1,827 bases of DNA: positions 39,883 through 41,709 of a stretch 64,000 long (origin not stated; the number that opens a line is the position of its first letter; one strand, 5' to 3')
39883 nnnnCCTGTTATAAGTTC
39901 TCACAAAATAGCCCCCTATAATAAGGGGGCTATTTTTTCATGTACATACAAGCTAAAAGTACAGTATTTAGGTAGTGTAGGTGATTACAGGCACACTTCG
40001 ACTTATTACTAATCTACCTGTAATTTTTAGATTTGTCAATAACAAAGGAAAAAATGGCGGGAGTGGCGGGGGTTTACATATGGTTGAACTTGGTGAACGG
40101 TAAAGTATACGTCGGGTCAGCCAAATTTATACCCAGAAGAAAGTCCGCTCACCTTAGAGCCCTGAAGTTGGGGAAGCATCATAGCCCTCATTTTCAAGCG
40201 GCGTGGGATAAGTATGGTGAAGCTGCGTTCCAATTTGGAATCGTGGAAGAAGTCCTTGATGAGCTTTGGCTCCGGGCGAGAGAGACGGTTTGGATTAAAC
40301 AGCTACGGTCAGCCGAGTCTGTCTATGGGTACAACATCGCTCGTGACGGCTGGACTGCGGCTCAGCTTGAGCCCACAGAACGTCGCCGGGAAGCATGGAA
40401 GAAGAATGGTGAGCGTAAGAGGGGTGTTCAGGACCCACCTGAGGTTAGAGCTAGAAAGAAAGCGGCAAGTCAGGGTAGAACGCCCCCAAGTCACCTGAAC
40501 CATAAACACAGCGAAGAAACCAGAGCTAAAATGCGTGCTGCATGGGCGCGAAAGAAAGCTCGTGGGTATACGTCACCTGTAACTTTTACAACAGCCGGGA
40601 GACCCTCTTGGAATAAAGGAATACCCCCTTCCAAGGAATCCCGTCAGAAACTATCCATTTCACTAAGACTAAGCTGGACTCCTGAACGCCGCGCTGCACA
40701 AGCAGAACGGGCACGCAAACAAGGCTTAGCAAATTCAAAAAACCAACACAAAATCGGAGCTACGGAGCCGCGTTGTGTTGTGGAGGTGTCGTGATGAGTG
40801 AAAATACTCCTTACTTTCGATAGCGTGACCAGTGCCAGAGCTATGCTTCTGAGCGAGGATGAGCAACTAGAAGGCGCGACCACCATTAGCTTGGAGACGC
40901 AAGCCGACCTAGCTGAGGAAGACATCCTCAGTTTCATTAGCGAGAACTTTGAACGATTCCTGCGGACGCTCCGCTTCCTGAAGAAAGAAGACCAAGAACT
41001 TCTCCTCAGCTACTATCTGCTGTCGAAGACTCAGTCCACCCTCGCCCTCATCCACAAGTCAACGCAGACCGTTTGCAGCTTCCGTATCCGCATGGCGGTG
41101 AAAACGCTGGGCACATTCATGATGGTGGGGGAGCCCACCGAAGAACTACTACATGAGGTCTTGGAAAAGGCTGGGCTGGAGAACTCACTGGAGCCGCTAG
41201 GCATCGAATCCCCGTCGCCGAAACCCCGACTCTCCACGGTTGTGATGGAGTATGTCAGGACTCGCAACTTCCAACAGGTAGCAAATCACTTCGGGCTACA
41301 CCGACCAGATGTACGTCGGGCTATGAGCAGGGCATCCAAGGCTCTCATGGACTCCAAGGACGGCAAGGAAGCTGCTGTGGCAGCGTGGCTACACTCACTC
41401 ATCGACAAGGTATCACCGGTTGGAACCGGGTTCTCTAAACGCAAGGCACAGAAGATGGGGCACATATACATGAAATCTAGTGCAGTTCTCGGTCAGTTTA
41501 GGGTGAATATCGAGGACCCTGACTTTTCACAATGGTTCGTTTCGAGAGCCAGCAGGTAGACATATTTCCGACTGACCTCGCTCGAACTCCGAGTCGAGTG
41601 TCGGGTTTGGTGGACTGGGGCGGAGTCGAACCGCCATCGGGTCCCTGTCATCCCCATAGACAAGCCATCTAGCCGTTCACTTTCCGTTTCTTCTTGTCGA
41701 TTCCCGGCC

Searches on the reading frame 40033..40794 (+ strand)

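Call 13: search_protein_families(library=phrogs, proteins=[window:40033-40794:+], max_evalue=0.001)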
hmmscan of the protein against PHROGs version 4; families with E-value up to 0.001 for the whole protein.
window:40033-40794:+ (253 aa): 4 families
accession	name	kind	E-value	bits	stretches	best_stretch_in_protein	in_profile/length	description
phrog_314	-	DNA, RNA and nucleotide metabolism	3.3e-26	93.4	1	2-186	169-341/574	homing endonuclease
phrog_7168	-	DNA, RNA and nucleotide metabolism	2e-17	64.6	1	13-165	3-162/284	homing endonuclease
phrog_19446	-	DNA, RNA and nucleotide metabolism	5.8e-13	49.9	1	13-175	3-117/254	homing endonuclease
phrog_5123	-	DNA, RNA and nucleotide metabolism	2.8e-10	41.3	1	14-113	4-99/152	homing endonuclease with GIY-YIG motif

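Call 14: search_protein_families(library=pfam, proteins=[window:40033-40794:+], max_evalue=0.01)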
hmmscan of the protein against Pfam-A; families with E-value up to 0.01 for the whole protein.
window:40033-40794:+ (253 aa): 2 families
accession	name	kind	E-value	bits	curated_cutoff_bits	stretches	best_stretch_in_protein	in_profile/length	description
PF01541.30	GIY-YIG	-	2.7e-08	34.4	22.6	1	13-93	3-74/78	GIY-YIG catalytic domain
PF07460.16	NUMOD3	-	0.0015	18.9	20.4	0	156-170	1-15/37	NUMOD3 motif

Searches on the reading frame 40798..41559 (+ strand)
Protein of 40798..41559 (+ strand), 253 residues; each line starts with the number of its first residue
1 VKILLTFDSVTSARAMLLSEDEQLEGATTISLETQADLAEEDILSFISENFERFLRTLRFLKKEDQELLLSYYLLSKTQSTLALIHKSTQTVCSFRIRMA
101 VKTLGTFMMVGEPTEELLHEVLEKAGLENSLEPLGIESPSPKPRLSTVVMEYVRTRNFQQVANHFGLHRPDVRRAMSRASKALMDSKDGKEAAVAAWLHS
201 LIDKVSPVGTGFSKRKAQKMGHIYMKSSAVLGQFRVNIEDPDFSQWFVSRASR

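Call 13: search_protein_families(library=phrogs, proteins=[window:40798-41559:+], max_evalue=0.001)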
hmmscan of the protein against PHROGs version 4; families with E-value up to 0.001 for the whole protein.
window:40798-41559:+ (253 aa): 0 families

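Call 14: search_protein_families(library=pfam, proteins=[window:40798-41559:+], max_evalue=0.01)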
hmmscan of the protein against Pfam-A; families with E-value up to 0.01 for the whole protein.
window:40798-41559:+ (253 aa): 0 families

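Call 18: search_solved_structures(query=window:40798-41559:+, max_evalue=10)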
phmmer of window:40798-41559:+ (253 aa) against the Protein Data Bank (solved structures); distinct sequences matched with E-value up to 10: 0.

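Call 19: search_dna_similar(query=window:40798-41559:+, collection=phages, mode=protein, max_evalue=0.01)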
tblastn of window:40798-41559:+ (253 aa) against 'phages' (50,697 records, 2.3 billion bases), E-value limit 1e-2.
Records with a match: 1; places in all: 1; records where one place covers at least 80% of the query: 1.
Best place of each record, by identity: <60% 1.
By first word of the organism name: Tunturiibacter 1.
By host as written in the record: Tunturiibacter psychrotolerans X4BP1 1.
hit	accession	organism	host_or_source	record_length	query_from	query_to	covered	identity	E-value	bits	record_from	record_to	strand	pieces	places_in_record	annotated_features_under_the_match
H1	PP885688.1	Tunturiibacter phage Tunturi_5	Tunturiibacter psychrotolerans X4BP1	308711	5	253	98%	53.8%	1e-81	271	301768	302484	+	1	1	exonuclease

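Call 23: get_annotated_region(hit=H1, flank=6000)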
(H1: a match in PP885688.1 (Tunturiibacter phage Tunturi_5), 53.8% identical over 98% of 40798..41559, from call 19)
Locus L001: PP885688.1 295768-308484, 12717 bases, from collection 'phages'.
description: Tunturiibacter phage Tunturi_5, complete genome.
organism: Tunturiibacter phage Tunturi_5 (NCBI taxid 3378199)
taxonomy: Viruses; Duplodnaviria; Heunggongvirae; Uroviricota; Caudoviricetes
host: Tunturiibacter psychrotolerans X4BP1; source: soil; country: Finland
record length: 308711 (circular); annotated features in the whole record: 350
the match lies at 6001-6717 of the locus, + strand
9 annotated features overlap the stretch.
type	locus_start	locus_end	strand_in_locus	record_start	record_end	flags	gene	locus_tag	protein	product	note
CDS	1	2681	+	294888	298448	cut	-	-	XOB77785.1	tail fiber protein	ORF342; gp342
CDS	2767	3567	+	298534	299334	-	-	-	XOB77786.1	hypothetical protein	ORF343; gp343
CDS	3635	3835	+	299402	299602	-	-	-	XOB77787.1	hypothetical protein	ORF344; gp344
CDS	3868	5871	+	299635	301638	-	-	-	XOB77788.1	virion structural protein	ORF345; gp345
CDS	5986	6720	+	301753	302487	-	-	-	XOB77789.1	exonuclease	ORF346; gp346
CDS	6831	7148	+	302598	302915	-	-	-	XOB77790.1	hypothetical protein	ORF347; gp347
CDS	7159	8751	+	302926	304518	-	-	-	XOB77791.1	hypothetical protein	ORF348; gp348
CDS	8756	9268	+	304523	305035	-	-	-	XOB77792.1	hypothetical protein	ORF349; gp349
CDS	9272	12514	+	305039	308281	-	-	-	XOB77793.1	DarB-like antirestriction protein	ORF350; gp350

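Call 53: find_homologous_proteins(query=window:40798-41559:+, max_evalue=0.001)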
Query window:40798-41559:+ (253 aa): 299 proteins with E <= 0.001 among 2044 candidates; the best 120 are listed.
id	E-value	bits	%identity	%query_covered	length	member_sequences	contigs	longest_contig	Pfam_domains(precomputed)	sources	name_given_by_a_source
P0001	3.0e-158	542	100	100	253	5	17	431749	-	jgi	-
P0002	9.5e-127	439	84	98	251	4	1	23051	-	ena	-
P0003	2.5e-126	438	82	98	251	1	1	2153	-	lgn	-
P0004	7.0e-126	436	84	98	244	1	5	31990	-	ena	-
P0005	9.3e-125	432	83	98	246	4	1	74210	-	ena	-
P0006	1.7e-124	432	82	98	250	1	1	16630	-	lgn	-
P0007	2.8e-124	431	84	98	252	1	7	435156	-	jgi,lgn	jgi:hypothetical protein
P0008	8.6e-122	423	81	98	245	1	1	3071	-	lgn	-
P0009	1.4e-120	419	85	94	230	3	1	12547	-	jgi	jgi:hypothetical protein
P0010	2.5e-120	418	81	98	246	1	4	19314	-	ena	-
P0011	9.3e-119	413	80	98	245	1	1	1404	-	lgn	-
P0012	1.8e-118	412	82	94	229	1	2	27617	-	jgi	-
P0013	2.0e-118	412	83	94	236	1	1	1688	-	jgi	jgi:hypothetical protein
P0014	1.3e-117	409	82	94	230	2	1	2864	-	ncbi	-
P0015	6.4e-117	407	82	94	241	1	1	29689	-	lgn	-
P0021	2.5e-109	382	73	98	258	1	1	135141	-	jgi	jgi:hypothetical protein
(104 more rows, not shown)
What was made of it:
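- It is a highly conserved core gene of the clade (60-85% identity, call 53).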

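Call 57: search_solved_structures(query=A2, max_evalue=1, show_alignments=2)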
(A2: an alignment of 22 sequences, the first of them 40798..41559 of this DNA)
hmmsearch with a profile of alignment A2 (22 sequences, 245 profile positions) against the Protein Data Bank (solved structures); distinct sequences matched with E-value up to 1: 0.
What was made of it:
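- On sigma70-family sigma factor (ORF 40798..41559): No PDB sequence hit (calls 18, 57).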

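Call 60: search_protein_families(library=pfam, alignment_id=A2, max_evalue=0.1)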
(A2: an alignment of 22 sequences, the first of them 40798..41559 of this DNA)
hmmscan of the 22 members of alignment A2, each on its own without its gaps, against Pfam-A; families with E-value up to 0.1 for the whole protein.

A. member 1, window:40798-41559:+ (253 aa): 3 families
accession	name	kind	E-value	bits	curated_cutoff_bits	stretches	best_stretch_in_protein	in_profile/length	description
PF06530.18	Phage_antitermQ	-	0.012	16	26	0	55-109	57-111/118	Phage antitermination protein Q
PF13542.12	HTH_Tnp_ISL3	-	0.021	14.7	27.4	1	144-178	15-49/51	Helix-turn-helix domain of transposase family ISL3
PF04545.22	Sigma70_r4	-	0.065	13.2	24.1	0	148-183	13-48/50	Sigma-70, region 4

B. families by the number of members that match (of 22 scanned): 10 families
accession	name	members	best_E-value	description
PF06530.18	Phage_antitermQ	22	3.4e-06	Phage antitermination protein Q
PF08281.18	Sigma70_r4_2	13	3.1e-06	Sigma-70, region 4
PF04545.22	Sigma70_r4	6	0.00067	Sigma-70, region 4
PF00126.33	HTH_1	4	0.012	Bacterial regulatory helix-turn-helix protein, lysR family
PF13542.12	HTH_Tnp_ISL3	4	0.021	Helix-turn-helix domain of transposase family ISL3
PF16821.10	C_Hendra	2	0.006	C protein from hendra and measles viruses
PF21716.3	dnstrm_HI1420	2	0.084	Probable addiction module antidote protein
PF10475.15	Vps54_N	1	0.019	Vacuolar-sorting protein 54, of GARP complex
PF09989.15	DUF2229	1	0.094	CoA enzyme activase uncharacterised domain (DUF2229)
PF00812.23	Ephrin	1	0.098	Ephrin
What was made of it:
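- On sigma70-family sigma factor (ORF 40798..41559): No Sigma70_r2 hit in any of the 22 members (call 60). Sigma70_r4_2 in 13/22 members (best E 3e-6), Sigma70_r4 in 6/22, Phage_antitermQ in 22/22 (call 60).
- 22/22 family members weakly hit Phage_antitermQ and 13/22 hit Sigma70_r4_2 (call 60).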

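Call 66: predict_structure(alignment_id=A2)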
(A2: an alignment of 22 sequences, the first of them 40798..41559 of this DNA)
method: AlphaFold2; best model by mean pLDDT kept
length: 253 residues; sequences in the alignment: 22
mean_pLDDT: 69.4   pTM: 0.54
mean pLDDT of the five models: 69.4, 65.9, 65.0, 62.9, 61.6
residues with pLDDT >= 90: 45; 70-90: 107; 50-70: 31; < 50: 70
segments of 3 or more residues with pLDDT < 50: 1-18, 21-38, 206-233, 248-253
pLDDT, mean of each block of 10 residues (from residue 1): 32 42 42 45 72 81 80 78 74 76 80 93 92 69 91 89 89 92 89 89 58 43 41 55 56 33
secondary structure, 60 per line:
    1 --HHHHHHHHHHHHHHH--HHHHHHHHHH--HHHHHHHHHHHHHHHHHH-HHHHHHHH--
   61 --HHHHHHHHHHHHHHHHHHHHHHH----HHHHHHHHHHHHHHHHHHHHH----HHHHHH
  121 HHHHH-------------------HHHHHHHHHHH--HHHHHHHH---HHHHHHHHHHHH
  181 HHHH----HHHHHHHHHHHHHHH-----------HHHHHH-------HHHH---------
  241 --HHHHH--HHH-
elements in order: H3-17 H20-29 H32-49 H51-58 H63-85 H90-110 H115-125 H145-155 H158-165 H169-184 H189-203 H215-220 H228-231 H243-247
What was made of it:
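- The model has only moderate confidence (pLDDT 69, call 66).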

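Call 73: find_encoding_contigs(protein=P0007, flank=10000, max_places=1)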
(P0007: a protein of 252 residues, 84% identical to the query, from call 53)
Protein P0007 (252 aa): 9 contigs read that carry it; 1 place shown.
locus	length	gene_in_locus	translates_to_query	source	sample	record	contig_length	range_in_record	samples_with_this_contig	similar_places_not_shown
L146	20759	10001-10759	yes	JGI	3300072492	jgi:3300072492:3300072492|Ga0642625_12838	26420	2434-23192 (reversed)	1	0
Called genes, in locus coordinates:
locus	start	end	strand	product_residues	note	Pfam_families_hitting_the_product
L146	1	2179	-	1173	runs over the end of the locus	-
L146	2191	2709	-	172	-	-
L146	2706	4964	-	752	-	-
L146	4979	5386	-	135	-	-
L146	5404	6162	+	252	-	-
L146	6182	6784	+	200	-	PF00535:Glycos_transf_2 (faint)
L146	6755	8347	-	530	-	PF00535:Glycos_transf_2 (faint), PF01762:Galactosyl_T (weak)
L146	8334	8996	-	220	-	PF00535:Glycos_transf_2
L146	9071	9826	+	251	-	-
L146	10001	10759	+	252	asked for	-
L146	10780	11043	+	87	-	-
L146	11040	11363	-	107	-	-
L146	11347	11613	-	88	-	-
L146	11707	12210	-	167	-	PF02403:Seryl_tRNA_N (weak)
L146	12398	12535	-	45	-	-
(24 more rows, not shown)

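Call 74: find_encoding_contigs(protein=P0021, flank=10000, max_places=1)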
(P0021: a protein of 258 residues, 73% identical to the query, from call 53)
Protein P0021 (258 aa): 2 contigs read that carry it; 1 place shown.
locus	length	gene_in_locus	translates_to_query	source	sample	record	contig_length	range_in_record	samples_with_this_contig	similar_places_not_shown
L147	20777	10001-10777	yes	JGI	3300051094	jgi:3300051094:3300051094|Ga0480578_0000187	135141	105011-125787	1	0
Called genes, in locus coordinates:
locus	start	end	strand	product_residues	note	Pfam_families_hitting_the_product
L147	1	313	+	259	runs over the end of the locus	-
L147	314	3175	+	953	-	PF14528:LAGLIDADG_3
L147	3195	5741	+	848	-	-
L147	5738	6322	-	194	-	PF00535:Glycos_transf_2 (faint)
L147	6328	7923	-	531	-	PF01762:Galactosyl_T (faint)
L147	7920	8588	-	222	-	PF13641:Glyco_tranf_2_3 (faint), PF00535:Glycos_transf_2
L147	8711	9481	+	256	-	-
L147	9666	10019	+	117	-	PF01541:GIY-YIG (weak), PF07460:NUMOD3 (weak)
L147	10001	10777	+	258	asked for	-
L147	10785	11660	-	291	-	-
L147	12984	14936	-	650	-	-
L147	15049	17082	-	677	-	-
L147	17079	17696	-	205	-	-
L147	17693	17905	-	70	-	-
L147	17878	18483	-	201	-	PF13505:OMP_b-brl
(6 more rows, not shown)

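Call 75: find_encoding_contigs(protein=P0005, flank=10000, max_places=1)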
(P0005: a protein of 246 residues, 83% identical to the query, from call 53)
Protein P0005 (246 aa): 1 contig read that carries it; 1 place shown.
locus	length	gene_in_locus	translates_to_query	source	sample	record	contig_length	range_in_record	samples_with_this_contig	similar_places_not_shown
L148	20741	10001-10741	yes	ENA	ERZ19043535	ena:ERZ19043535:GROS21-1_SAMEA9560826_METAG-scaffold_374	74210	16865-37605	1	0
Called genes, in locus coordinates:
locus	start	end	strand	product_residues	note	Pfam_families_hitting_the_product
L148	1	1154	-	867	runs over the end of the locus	-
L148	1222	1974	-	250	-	-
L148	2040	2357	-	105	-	-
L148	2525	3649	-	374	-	-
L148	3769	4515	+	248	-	-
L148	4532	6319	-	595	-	PF04488:Gly_transf_sug (weak), PF00535:Glycos_transf_2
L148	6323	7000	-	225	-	PF05050:Methyltransf_21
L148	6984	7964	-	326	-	-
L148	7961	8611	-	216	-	PF00535:Glycos_transf_2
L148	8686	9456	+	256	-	-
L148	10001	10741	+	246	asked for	-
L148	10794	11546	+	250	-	-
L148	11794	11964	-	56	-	-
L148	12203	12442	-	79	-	-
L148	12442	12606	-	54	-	-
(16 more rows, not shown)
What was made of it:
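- In the window and three relatives it lies next to the promoter-rich block (calls 73-75).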
